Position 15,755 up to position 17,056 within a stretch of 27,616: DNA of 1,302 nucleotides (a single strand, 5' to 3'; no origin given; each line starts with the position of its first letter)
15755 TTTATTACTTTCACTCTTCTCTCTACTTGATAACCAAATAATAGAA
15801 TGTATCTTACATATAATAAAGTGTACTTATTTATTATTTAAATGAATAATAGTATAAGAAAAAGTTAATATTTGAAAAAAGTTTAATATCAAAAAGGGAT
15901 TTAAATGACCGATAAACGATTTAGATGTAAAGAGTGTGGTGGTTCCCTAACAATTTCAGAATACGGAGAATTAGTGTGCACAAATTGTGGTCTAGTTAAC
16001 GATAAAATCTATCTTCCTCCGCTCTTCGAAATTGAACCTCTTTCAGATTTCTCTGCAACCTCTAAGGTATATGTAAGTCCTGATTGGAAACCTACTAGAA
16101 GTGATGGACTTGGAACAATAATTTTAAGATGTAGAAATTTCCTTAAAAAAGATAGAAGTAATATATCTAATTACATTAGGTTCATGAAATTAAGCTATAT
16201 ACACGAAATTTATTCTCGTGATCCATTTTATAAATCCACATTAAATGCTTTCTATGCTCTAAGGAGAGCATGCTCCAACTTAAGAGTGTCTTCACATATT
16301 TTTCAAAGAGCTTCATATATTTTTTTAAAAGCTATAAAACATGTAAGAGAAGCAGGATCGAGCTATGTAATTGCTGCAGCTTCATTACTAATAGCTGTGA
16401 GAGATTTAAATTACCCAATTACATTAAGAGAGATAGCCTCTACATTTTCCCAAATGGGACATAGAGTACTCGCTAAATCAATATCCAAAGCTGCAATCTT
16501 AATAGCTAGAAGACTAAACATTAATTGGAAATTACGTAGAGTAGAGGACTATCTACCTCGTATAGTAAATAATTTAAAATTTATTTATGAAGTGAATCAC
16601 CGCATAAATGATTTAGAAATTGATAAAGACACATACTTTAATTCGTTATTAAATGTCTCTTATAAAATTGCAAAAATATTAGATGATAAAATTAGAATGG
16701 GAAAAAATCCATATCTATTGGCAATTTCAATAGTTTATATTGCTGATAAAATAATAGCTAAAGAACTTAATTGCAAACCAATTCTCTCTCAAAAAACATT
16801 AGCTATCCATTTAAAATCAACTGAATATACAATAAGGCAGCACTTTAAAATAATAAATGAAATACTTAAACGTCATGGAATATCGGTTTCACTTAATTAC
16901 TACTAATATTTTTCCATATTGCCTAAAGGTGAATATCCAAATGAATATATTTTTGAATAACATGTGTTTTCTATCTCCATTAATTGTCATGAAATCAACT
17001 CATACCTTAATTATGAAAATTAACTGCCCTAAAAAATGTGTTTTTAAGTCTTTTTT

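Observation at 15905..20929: Minimal Tad/Epd-like type IV filament module headed by its own TFB (TFIIB) paralog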

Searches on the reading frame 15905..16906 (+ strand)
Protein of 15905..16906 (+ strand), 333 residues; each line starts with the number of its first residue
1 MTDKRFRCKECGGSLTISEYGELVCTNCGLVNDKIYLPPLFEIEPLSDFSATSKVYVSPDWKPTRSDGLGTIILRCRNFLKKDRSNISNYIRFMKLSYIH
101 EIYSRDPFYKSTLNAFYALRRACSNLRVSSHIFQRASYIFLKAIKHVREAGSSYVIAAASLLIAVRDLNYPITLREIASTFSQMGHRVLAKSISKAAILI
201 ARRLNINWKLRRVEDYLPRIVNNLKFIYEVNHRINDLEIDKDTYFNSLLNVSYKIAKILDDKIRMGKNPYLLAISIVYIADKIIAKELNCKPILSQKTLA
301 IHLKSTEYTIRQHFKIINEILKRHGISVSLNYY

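Call 3: search_protein_families(library=pfam, proteins=[window:15905-16906:+], max_evalue=0.1)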
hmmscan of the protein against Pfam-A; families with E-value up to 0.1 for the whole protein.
window:15905-16906:+ (333 aa): 6 families
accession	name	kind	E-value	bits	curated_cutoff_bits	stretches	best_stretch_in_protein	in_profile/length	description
PF00382.24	TFIIB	-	2e-07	31.4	23.6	1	113-180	6-74/92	Transcription factor TFIIB repeat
PF08271.17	Zn_Ribbon_TF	-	8.3e-06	25.7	29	1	6-32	1-29/43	TFIIB zinc-binding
PF16007.11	DUF4777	-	0.0032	18.1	34.4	1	159-187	7-35/66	Domain of unknown function (DUF4777)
PF08792.16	A2L_zn_ribbon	-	0.0082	16.2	22.9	1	8-31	6-30/33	A2L zinc ribbon domain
PF03966.22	Trm112p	-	0.042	14.2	22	0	8-31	10-34/40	Trm112p-like protein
PF11781.13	Zn_ribbon_RRN7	-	0.07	13.2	27.1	0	3-30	2-29/32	Zinc-finger of RNA-polymerase I-specific TFIIB, Rrn7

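Call 4: search_protein_families(library=ncbifam, proteins=[window:15905-16906:+], max_evalue=0.1)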
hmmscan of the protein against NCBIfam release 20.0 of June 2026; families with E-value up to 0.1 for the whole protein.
window:15905-16906:+ (333 aa): 3 families
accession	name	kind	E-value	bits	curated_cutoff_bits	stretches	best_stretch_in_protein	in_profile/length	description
NF001658.0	PRK00423.1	subfamily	5e-19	68.5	384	1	3-322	11-307/312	transcription initiation factor IIB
NF001605.0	PRK00398.1-2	equivalog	0.05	13.5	63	0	6-29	2-25/43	DNA-directed RNA polymerase subunit P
NF041879.1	EPS_EpsH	equivalog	0.087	11.5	800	0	96-162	170-237/431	exopolysaccharide biosynthesis glycosyltransferase EpsH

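Call 6: search_protein_families(library=phrogs, proteins=[window:15905-16906:+], max_evalue=0.1)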
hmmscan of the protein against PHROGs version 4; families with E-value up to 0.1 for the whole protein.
window:15905-16906:+ (333 aa): 3 families
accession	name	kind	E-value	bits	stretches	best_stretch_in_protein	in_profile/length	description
phrog_20431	-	unknown function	1.2e-14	55.5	1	8-323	3-287/293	-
phrog_8315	-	unknown function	0.0065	17.7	1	5-33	7-35/62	-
phrog_4852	-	unknown function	0.078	13.6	0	3-30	11-37/194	-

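Call 23: search_solved_structures(query=window:15905-16906:+, max_evalue=0.01, show_alignments=2)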
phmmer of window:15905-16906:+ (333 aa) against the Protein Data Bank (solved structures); distinct sequences matched with E-value up to 0.01: 7.
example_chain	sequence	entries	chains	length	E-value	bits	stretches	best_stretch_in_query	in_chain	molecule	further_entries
29vf_M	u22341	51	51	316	4.4e-05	26.3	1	8-228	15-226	Transcription initiation factor IIB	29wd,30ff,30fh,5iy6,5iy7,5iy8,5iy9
1d3u_B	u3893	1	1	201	0.00025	23.8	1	115-244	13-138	TRANSCRIPTION INITIATION FACTOR IIB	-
1ais_B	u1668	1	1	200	0.00025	23.8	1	115-244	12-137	PROTEIN (TRANSCRIPTION INITIATION FACTOR IIB)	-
5wh1_A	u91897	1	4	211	0.0041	19.8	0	111-228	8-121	Transcription initiation factor IIB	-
1tfb_A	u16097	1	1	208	0.0046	19.6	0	111-228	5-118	TFIIB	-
1c9b_A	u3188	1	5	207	0.005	19.5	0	111-226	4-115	GENERAL TRANSCRIPTION FACTOR IIB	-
2phg_A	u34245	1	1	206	0.0051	19.5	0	111-227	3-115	Transcription initiation factor IIB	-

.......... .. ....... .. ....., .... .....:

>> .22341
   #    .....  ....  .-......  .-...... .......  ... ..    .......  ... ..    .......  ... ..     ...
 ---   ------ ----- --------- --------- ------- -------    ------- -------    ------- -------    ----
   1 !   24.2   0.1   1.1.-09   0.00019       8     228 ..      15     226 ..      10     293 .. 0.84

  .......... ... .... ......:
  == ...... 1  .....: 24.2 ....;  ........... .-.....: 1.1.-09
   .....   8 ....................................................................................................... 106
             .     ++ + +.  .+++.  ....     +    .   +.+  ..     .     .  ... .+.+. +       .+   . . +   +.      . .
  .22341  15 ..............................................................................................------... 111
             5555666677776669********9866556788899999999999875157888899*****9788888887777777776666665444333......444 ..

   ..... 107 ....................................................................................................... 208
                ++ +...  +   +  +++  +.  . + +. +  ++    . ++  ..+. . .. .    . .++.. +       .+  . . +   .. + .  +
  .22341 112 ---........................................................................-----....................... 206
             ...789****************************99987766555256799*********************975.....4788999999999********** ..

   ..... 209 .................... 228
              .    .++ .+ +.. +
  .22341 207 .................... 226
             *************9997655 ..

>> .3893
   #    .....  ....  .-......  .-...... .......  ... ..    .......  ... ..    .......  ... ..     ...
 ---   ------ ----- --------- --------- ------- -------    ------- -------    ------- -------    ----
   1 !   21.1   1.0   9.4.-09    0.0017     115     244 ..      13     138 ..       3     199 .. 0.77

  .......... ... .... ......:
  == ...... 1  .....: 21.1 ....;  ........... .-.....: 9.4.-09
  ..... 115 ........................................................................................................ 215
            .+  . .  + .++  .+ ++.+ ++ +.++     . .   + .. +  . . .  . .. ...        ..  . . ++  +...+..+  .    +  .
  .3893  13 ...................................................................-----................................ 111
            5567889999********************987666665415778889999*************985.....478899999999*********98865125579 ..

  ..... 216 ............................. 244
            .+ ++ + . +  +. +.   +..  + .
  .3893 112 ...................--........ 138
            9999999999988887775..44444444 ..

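Call 25: find_homologous_proteins(query=window:15905-16906:+)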
Query window:15905-16906:+ (333 aa): 15 proteins with E <= 0.001 among 2269 candidates.
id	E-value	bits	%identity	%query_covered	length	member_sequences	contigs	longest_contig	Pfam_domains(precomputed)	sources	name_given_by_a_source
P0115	2.0e-216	735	100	100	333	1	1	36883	PF00382.25,PF08271.18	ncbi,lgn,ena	-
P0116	9.9e-117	408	57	95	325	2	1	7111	PF00382.25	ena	-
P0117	3.2e-114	400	57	95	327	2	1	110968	PF00382.25,PF08792.17,PF08271.18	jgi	-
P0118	2.6e-106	374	54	92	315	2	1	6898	PF00382.25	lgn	-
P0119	4.7e-103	363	51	97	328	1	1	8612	PF08271.18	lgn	-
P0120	6.5e-103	363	52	95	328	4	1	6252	PF00382.25,PF08271.18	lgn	-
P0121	4.4e-100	353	51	97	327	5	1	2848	-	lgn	-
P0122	1.6e-88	315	48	95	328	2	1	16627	PF00382.25,PF08271.18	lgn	-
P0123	8.0e-86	306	46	97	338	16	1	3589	PF00382.25,PF08792.17,PF08271.18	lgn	-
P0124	1.8e-83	299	45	95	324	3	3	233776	PF00382.25,PF08792.17,PF08271.18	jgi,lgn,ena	-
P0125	9.0e-82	293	45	96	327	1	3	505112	PF00382.25,PF08792.17,PF08271.18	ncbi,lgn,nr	ncbi:MAG: transcription initiation factor IIB family protein [Candidatus Methanomethylicia archaeon]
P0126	3.7e-80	288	45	95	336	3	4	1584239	PF00382.25,PF08271.18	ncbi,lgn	ncbi:MAG: transcription initiation factor IIB family protein [Candidatus Methanomethylicia archaeon]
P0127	1.0e-12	66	25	93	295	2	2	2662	PF00382.25,PF08271.18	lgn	-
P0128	2.0e-6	46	31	47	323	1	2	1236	PF00134.29,PF00382.25,PF08271.18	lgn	-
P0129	1.2e-4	40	26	92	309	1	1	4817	PF02984.25,PF00382.25,PF08271.18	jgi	jgi:transcription initiation factor TFIIB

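Call 30: find_homologous_proteins(query=A2, max_evalue=0.00001)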
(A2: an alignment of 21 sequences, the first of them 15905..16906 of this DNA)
Query A2 (21 sequences) (333 aa, profile of the alignment): 23 proteins with E <= 0.00001 among 7657 candidates.
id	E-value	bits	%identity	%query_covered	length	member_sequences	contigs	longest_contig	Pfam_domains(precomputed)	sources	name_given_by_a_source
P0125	4.4e-112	393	45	96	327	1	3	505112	PF00382.25,PF08792.17,PF08271.18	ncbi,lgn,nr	ncbi:MAG: transcription initiation factor IIB family protein [Candidatus Methanomethylicia archaeon]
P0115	1.8e-111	391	100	100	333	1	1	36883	PF00382.25,PF08271.18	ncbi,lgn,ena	-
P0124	4.9e-108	379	45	95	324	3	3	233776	PF00382.25,PF08792.17,PF08271.18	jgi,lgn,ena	-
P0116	9.7e-106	372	57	95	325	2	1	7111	PF00382.25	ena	-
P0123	2.0e-105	371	46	97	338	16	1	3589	PF00382.25,PF08792.17,PF08271.18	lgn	-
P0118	4.3e-104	366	54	92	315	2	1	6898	PF00382.25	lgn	-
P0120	7.0e-99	349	52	95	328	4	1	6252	PF00382.25,PF08271.18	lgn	-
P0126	1.0e-98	349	45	95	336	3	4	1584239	PF00382.25,PF08271.18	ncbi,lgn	ncbi:MAG: transcription initiation factor IIB family protein [Candidatus Methanomethylicia archaeon]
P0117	8.3e-97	342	57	95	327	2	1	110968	PF00382.25,PF08792.17,PF08271.18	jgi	-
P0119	2.2e-96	341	51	97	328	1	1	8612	PF08271.18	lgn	-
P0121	1.1e-95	339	51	97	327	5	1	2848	-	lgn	-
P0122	4.8e-95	337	48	95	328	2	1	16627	PF00382.25,PF08271.18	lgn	-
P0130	8.0e-80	287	25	84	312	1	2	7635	-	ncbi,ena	-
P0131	3.4e-74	268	24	94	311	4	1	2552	-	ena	-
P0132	4.7e-72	261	42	77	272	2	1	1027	PF00382.25,PF08792.17,PF08271.18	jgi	-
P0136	9.8e-11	59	22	55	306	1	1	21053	PF00382.25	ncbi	ncbi:MAG: hypothetical protein ACFFA6_03305 [Promethearchaeota archaeon]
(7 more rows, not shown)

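Call 52: predict_structure(alignment_id=A6)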
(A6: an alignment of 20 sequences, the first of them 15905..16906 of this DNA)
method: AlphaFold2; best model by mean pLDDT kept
length: 333 residues; sequences in the alignment: 20
mean_pLDDT: 76.7   pTM: 0.50
mean pLDDT of the five models: 76.7, 75.4, 75.2, 75.1, 73.9
residues with pLDDT >= 90: 145; 70-90: 83; 50-70: 46; < 50: 59
segments of 3 or more residues with pLDDT < 50: 1-4, 35-86, 331-333
pLDDT, mean of each block of 10 residues (from residue 1): 57 73 71 50 41 37 37 38 50 58 65 89 90 92 89 95 91 91 89 94 82 87 94 94 95 89 67 94 92 94 92 90 74 37
secondary structure, 60 per line:
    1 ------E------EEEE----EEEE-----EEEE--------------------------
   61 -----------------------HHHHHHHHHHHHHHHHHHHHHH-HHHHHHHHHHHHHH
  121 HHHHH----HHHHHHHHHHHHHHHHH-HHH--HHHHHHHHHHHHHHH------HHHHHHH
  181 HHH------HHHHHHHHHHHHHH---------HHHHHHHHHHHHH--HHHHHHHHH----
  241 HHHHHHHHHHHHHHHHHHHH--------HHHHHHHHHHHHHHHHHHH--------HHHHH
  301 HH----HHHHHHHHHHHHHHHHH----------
elements in order: E14-17 E22-25 E31-34 H84-105 H107-125 H130-146 H153-167 H174-183 H190-203 H213-225 H228-236 H241-260 H269-287 H296-302 H307-323

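Call 60: fold_search(model_id=the predicted structure, library=pdb)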
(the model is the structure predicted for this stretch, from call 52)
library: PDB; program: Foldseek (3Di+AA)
matches with E <= 10: 362; with E <= 0.001: 95
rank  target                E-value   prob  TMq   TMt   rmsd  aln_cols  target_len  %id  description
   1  7nvu_M                4.5e-09  1.00  0.47  0.52  18.5       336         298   19  RNA polymerase II core pre-initiation complex with open promoter DNA (released 2021-05-05)
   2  8s52_M                3.9e-08  1.00  0.45  0.51  21.1       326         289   19  RNA polymerase II core initially transcribing complex with an ordered RNA of 10 nt (released 2024-04-17)
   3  7egb_R                5.2e-08  1.00  0.48  0.61  17.7       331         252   17  TFIID-based holo PIC on SCP promoter (released 2021-05-05)
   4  7egc_R                5.5e-08  1.00  0.47  0.60  19.2       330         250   17  p53-bound TFIID-based holo PIC on HDM2 promoter (released 2021-05-12)
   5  7ena_BA               5.5e-08  1.00  0.46  0.59  20.0       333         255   17  TFIID-based PIC-Mediator holo-complex in pre-assembled state (pre-hPIC-MED) (released 2021-05-26)
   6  5iy6_M                7.3e-08  1.00  0.48  0.60  19.9       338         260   16  Human holo-PIC in the closed state (released 2016-05-18)
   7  8wak_R                7.6e-08  1.00  0.48  0.56  18.9       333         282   18  Structure of transcribing complex 2 (TC2), the initially transcribing complex with Pol II positioned 2nt downstream of (released 2023-12-06)
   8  1ais_B                8.0e-08  1.00  0.43  0.69   5.9       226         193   24  TATA-BINDING PROTEIN/TRANSCRIPTION FACTOR (II)B/TATA-BOX COMPLEX FROM PYROCOCCUS WOESEI (released 1997-07-07)
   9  1d3u_B                1.0e-07  1.00  0.46  0.72   5.4       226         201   23  TATA-BINDING PROTEIN/TRANSCRIPTION FACTOR (II)B/BRE+TATA-BOX COMPLEX FROM PYROCOCCUS WOESEI (released 1999-11-15)
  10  5iy7_M                1.3e-07  1.00  0.46  0.49  22.3       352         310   18  Human holo-PIC in the open state (released 2016-05-18)
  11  7edx_R                1.4e-07  1.00  0.46  0.60  20.6       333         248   16  p53-bound TFIID-based core PIC on HDM2 promoter (released 2021-05-05)
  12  7zwd_M                1.5e-07  1.00  0.46  0.61  18.7       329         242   16  Structure of SNAPc containing Pol II pre-initiation complex bound to U5 snRNA promoter (CC) (released 2022-11-30)
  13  8s5n_M                1.5e-07  1.00  0.46  0.57  22.2       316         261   17  RNA polymerase II core initially transcribing complex with an ordered RNA of 12 nt (released 2024-04-10)
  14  1vol_A                1.8e-07  1.00  0.46  0.71   4.0       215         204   20  TFIIB (HUMAN CORE DOMAIN)/TBP (A.THALIANA)/TATA ELEMENT TERNARY COMPLEX (released 1996-11-08)
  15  7zwc_M                2.3e-07  1.00  0.45  0.70   5.1       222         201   19  Structure of SNAPc:TBP-TFIIA-TFIIB sub-complex bound to U5 snRNA promoter (released 2022-11-30)
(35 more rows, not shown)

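Call 77: search_protein_representatives(alignment_id=A8)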
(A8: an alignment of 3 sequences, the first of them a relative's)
Query: 3 sequences, 311 profile positions. Proteins with E-value up to 0.001 (for the whole library): 162; up to 1e-10: 28; up to 1e-30: 3. The best 150 are listed.
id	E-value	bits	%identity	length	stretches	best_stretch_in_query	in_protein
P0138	9.0e-113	392.9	-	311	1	2-306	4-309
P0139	1.1e-67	244.8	-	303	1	3-306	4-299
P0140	2.2e-34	135.4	-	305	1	1-303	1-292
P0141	1.3e-30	123.0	-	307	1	1-303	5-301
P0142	1.4e-29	119.6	-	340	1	2-302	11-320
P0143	7.3e-28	114.0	-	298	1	2-309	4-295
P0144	1.1e-27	113.4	-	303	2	94-303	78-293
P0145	3.4e-26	108.5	-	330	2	80-306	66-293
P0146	5.5e-25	104.5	-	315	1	2-304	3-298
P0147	6.8e-24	100.9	-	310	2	81-302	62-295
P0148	3.6e-19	85.4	-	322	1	3-303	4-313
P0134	4.7e-19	85.1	-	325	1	2-298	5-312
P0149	5.3e-19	84.9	-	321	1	2-299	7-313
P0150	9.2e-19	84.1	-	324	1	3-306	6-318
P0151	1.9e-18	83.0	-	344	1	3-303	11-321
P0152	1.7e-17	79.9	-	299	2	80-299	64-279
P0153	2.3e-16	76.2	-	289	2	95-298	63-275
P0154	5.0e-15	71.8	-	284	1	76-301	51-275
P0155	6.6e-15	71.4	-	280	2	14-190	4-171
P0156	5.4e-14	68.4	-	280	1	1-301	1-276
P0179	2.2e-09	53.3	-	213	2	1-148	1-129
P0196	7.5e-08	48.3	-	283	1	1-302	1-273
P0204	2.6e-07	46.5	-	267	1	1-299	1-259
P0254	5.7e-05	38.8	-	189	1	3-177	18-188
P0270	2.1e-04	37.0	-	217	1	2-169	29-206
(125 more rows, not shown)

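Call 78: list_cluster_members(proteins=[P0139, P0140, P0141, P0142, P0143, P0144, P0145, P0146, P0147, P0148])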
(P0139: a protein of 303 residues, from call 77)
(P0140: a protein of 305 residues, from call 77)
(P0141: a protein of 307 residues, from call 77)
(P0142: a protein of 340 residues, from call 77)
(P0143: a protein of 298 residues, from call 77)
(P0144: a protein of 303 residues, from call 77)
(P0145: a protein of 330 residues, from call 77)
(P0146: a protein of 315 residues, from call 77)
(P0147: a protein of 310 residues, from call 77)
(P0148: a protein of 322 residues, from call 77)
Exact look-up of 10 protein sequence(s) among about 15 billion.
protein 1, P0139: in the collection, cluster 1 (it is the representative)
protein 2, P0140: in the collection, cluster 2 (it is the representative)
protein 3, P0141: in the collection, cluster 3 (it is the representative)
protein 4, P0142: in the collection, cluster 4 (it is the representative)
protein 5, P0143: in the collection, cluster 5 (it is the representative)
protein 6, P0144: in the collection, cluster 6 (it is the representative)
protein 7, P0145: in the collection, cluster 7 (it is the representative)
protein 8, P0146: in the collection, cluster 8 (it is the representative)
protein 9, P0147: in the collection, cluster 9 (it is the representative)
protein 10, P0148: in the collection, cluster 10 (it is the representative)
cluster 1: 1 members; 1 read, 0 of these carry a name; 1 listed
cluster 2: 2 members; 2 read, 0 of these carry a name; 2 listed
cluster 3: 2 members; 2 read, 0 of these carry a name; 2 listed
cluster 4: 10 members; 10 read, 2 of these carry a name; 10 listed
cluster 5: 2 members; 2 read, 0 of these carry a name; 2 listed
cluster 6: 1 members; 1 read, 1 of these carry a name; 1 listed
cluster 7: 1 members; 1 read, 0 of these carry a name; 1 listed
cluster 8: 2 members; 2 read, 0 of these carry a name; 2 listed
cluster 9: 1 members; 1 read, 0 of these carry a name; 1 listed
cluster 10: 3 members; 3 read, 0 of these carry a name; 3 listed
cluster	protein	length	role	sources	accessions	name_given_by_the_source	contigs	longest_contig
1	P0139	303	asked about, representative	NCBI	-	-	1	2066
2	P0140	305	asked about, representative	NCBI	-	-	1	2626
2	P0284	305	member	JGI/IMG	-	-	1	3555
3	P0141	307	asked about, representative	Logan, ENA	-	-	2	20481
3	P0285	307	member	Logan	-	-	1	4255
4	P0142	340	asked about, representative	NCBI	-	-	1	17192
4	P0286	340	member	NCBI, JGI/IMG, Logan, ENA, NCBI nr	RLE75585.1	MAG: hypothetical protein DRZ80_02535 [Thermoprotei archaeon]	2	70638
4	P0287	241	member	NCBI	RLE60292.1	MAG: hypothetical protein DRJ32_03100, partial [Thermoprotei archaeon]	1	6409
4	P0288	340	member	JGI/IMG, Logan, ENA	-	-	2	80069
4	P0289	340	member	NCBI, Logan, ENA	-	-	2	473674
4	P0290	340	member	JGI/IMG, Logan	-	-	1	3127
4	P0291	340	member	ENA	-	-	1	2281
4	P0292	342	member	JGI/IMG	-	-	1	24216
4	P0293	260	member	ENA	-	-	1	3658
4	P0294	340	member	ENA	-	-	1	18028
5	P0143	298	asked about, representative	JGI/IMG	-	-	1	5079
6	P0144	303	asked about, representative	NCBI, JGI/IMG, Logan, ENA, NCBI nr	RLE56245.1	MAG: hypothetical protein DRJ40_05615 [Thermoprotei archaeon]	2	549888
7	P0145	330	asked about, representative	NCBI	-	-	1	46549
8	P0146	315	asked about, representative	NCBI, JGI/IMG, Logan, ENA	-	-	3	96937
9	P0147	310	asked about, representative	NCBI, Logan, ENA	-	-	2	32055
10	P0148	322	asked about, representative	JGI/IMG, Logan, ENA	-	-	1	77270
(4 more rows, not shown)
